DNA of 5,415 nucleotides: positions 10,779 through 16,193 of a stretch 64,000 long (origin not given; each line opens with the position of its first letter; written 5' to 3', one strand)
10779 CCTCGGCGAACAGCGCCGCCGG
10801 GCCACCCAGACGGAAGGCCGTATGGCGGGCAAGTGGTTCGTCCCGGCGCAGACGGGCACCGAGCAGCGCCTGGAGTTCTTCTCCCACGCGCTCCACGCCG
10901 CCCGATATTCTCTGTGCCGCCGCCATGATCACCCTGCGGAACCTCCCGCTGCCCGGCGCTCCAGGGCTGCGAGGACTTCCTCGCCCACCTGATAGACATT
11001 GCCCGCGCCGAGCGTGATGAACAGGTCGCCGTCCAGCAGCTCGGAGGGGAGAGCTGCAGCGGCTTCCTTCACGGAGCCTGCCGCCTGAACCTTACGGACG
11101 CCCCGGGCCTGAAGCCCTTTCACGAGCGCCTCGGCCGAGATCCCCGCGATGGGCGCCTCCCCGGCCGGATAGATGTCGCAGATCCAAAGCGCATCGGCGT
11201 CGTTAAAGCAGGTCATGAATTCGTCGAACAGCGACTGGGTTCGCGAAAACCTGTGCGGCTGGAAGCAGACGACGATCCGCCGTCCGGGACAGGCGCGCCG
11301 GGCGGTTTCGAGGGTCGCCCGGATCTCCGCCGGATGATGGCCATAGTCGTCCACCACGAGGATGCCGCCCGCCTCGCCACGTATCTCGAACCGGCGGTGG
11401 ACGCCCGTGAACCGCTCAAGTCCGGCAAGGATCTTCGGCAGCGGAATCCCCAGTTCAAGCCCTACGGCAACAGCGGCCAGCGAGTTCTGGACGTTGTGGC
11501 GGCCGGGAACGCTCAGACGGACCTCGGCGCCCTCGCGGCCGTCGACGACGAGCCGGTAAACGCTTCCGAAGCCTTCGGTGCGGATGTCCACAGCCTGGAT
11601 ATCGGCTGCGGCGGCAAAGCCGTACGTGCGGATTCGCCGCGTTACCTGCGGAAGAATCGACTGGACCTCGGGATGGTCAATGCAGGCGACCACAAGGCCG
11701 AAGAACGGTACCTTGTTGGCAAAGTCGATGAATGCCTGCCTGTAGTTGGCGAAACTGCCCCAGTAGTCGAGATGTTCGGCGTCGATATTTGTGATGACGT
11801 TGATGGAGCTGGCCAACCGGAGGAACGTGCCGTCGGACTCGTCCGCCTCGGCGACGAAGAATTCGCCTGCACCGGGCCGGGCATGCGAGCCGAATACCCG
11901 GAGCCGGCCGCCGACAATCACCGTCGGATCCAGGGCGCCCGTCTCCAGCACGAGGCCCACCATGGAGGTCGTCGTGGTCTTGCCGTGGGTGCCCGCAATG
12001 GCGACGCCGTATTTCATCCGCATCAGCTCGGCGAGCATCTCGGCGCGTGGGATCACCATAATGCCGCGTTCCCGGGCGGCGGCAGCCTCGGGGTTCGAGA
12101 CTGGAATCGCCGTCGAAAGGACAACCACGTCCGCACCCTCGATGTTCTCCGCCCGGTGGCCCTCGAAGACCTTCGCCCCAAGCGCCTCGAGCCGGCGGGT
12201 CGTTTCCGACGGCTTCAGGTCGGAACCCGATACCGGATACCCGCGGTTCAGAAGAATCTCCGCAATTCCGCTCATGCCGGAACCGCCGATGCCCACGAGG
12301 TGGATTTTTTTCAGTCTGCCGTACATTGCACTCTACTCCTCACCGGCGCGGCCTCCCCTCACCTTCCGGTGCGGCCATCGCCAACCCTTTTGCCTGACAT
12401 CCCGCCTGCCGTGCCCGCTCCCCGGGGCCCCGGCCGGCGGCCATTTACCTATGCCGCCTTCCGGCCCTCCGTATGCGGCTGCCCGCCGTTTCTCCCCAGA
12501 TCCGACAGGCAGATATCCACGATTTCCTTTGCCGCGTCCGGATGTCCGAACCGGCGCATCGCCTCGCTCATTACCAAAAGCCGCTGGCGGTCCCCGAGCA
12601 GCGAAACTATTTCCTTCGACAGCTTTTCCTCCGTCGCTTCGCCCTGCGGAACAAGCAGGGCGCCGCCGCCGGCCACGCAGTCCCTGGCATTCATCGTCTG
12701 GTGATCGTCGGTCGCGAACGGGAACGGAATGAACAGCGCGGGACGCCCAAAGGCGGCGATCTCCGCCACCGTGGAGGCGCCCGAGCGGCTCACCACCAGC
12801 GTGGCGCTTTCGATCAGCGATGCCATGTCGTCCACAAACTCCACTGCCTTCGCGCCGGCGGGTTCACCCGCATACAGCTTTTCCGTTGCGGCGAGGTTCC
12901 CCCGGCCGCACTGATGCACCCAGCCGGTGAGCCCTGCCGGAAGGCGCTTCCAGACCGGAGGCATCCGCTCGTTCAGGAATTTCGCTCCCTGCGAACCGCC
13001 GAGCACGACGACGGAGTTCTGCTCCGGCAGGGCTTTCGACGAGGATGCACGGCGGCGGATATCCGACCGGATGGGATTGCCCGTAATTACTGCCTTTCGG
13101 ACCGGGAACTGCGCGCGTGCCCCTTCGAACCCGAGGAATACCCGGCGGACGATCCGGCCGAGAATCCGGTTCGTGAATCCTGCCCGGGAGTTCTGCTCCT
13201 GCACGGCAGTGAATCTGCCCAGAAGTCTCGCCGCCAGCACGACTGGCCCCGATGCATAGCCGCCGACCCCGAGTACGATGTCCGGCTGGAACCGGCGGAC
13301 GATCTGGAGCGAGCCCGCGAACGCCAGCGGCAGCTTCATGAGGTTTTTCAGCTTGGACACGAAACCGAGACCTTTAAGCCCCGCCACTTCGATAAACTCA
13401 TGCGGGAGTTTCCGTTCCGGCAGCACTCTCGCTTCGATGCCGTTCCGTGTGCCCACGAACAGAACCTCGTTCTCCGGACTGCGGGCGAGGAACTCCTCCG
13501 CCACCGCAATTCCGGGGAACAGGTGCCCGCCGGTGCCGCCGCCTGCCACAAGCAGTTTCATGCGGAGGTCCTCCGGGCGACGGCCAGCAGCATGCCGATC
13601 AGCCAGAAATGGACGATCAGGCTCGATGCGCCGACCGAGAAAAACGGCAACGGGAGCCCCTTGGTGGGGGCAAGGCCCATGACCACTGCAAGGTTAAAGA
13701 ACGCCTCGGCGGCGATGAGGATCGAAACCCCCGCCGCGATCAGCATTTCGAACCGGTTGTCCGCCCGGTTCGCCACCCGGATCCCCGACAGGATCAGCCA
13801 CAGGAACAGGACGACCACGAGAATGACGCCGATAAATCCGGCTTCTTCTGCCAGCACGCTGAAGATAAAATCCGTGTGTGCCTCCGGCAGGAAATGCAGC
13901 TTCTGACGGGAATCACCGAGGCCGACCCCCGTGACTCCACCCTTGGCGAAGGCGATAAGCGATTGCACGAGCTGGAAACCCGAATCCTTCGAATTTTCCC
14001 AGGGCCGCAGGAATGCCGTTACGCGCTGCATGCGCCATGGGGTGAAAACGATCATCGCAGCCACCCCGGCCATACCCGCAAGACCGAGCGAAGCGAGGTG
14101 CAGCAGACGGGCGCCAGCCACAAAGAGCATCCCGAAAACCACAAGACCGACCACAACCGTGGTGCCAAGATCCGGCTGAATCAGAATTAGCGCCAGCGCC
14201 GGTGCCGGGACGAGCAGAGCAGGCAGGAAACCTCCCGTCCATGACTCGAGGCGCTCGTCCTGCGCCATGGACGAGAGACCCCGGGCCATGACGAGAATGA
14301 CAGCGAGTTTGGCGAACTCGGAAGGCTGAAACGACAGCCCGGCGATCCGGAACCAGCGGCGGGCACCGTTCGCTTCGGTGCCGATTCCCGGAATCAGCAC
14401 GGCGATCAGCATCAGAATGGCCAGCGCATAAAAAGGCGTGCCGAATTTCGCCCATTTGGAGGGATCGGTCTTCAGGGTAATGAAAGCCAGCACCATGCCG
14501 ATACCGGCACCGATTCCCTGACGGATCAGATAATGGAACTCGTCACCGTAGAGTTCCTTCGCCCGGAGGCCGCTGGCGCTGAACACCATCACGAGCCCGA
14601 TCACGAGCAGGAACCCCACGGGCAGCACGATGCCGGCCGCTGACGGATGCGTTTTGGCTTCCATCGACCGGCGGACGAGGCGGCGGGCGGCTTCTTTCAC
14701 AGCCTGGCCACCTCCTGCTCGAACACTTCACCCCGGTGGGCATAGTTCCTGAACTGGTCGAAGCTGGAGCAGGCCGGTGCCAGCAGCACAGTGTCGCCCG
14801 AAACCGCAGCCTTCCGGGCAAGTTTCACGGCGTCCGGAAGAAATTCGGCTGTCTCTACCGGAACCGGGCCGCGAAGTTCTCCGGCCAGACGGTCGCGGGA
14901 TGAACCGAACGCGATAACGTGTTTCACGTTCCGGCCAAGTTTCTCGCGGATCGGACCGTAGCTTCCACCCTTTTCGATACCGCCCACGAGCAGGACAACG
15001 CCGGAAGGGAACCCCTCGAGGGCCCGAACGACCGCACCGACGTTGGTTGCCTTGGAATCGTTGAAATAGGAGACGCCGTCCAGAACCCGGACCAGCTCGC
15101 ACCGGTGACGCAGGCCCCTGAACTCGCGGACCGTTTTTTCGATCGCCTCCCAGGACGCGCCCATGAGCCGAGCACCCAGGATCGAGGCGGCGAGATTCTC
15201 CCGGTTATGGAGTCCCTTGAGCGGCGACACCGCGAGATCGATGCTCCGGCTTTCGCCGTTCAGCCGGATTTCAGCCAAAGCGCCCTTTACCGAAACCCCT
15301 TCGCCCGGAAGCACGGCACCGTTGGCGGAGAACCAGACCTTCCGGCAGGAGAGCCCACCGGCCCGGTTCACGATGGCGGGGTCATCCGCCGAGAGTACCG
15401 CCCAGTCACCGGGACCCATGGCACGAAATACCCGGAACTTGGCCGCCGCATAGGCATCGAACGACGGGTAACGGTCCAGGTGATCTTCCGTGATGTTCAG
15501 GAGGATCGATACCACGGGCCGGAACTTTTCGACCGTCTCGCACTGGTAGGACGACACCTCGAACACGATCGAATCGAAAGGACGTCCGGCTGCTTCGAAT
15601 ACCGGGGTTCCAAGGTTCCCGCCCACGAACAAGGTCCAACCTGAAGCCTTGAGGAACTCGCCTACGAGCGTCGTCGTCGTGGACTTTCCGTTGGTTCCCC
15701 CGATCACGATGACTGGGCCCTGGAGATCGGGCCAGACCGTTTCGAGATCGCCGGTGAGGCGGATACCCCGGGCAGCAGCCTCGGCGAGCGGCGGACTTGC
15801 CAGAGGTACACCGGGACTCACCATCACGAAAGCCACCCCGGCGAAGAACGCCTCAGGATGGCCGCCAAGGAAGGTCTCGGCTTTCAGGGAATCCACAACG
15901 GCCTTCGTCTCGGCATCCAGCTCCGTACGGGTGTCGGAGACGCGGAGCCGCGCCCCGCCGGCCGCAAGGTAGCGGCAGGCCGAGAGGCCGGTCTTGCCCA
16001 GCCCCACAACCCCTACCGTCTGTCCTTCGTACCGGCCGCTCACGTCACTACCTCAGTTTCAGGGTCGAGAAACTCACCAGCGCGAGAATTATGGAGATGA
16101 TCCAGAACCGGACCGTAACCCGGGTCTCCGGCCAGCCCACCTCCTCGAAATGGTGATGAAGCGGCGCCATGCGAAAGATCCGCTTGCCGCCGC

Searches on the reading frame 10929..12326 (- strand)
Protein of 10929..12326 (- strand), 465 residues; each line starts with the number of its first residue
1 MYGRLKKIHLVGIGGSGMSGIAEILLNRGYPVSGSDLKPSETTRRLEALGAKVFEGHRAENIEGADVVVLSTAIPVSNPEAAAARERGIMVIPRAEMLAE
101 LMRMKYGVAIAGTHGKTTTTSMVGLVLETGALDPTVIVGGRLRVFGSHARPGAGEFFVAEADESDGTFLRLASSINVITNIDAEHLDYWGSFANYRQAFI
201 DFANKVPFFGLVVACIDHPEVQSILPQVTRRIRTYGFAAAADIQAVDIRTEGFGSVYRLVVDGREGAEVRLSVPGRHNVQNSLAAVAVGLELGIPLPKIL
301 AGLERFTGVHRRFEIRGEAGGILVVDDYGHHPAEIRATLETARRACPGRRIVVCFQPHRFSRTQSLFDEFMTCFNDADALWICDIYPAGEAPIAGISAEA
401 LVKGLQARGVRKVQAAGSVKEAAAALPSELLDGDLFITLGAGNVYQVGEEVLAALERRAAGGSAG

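Call 49: search_protein_families(library=pfam, proteins=[window:10929-12326:-], max_evalue=0.001)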
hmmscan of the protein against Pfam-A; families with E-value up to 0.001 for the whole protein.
window:10929-12326:- (465 aa): 5 families
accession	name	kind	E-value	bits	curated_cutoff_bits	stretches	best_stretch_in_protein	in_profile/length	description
PF01225.30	Mur_ligase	-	2.7e-31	108.2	21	1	7-106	1-95/95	Mur ligase family, catalytic domain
PF08245.18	Mur_ligase_M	-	6.2e-26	92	24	1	110-288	1-199/200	Mur ligase middle domain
PF02875.26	Mur_ligase_C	-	1.7e-22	81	28.4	1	311-442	1-127/127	Mur ligase, glutamate ligase domain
PF03807.23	F420_oxidored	-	4.6e-05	24.4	21.6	0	8-74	2-69/94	NADP oxidoreductase coenzyme F420-dependent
PF21799.2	MurD-like_N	-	0.00015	22.4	27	1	6-92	1-87/88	Mur ligase MurD-like, N-terminal domain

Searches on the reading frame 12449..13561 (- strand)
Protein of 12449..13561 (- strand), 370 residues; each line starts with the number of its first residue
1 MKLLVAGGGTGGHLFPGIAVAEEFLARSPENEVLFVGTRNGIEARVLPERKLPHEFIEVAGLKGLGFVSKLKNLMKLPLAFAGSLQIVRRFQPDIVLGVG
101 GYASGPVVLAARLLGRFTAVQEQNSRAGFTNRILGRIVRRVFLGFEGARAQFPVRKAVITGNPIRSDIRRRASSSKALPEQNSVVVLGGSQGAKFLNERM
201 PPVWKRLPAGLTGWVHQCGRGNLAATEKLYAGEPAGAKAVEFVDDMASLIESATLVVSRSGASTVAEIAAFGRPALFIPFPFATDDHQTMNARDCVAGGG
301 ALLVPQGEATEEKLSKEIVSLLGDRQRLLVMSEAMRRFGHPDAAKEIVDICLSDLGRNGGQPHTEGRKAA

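Call 49: search_protein_families(library=pfam, proteins=[window:12449-13561:-], max_evalue=0.001)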
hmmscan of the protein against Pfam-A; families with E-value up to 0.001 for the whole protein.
window:12449-13561:- (370 aa): 3 families
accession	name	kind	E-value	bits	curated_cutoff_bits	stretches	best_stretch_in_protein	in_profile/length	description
PF04101.22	Glyco_tran_28_C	-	4.2e-37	128.2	22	1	184-347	2-166/166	Glycosyltransferase family 28 C-terminal domain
PF03033.26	Glyco_transf_28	-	3.7e-32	111.7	26.2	1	4-142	2-138/139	Glycosyltransferase family 28 N-terminal domain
PF06722.18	EryCIII-like_C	-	0.00098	19.6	31.7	0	234-327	30-118/145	Erythromycin biosynthesis protein CIII-like, C-terminal domain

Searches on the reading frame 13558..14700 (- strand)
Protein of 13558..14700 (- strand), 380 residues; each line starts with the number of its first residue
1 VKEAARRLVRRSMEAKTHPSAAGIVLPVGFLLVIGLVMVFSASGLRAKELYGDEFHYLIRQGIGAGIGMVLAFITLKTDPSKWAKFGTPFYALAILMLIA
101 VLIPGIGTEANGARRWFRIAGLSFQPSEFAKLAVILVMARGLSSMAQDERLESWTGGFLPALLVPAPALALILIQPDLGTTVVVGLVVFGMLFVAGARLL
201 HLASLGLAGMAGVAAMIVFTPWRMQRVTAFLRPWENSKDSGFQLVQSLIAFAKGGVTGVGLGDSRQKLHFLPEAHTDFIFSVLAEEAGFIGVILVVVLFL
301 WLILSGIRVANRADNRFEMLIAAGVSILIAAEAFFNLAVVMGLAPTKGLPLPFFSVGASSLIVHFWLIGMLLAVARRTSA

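Call 49: search_protein_families(library=pfam, proteins=[window:13558-14700:-], max_evalue=0.001)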
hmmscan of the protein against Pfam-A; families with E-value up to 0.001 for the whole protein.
window:13558-14700:- (380 aa): 1 family
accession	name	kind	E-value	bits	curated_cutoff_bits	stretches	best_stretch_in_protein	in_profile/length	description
PF01098.24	FTSW_RODA_SPOVE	-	7.1e-108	361.2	26.4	1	28-378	7-354/356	Cell cycle protein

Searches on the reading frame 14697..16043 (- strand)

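Call 49: search_protein_families(library=pfam, proteins=[window:14697-16043:-], max_evalue=0.001)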
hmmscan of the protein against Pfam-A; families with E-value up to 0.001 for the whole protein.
window:14697-16043:- (448 aa): 3 families
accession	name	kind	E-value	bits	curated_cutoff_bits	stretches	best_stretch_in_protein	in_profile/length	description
PF08245.18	Mur_ligase_M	-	7.9e-25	88.4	24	1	114-289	1-198/200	Mur ligase middle domain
PF21799.2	MurD-like_N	-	2.6e-17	63.3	27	1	10-98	3-88/88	Mur ligase MurD-like, N-terminal domain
PF02875.26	Mur_ligase_C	-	3.8e-09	37.9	28.4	1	313-425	1-127/127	Mur ligase, glutamate ligase domain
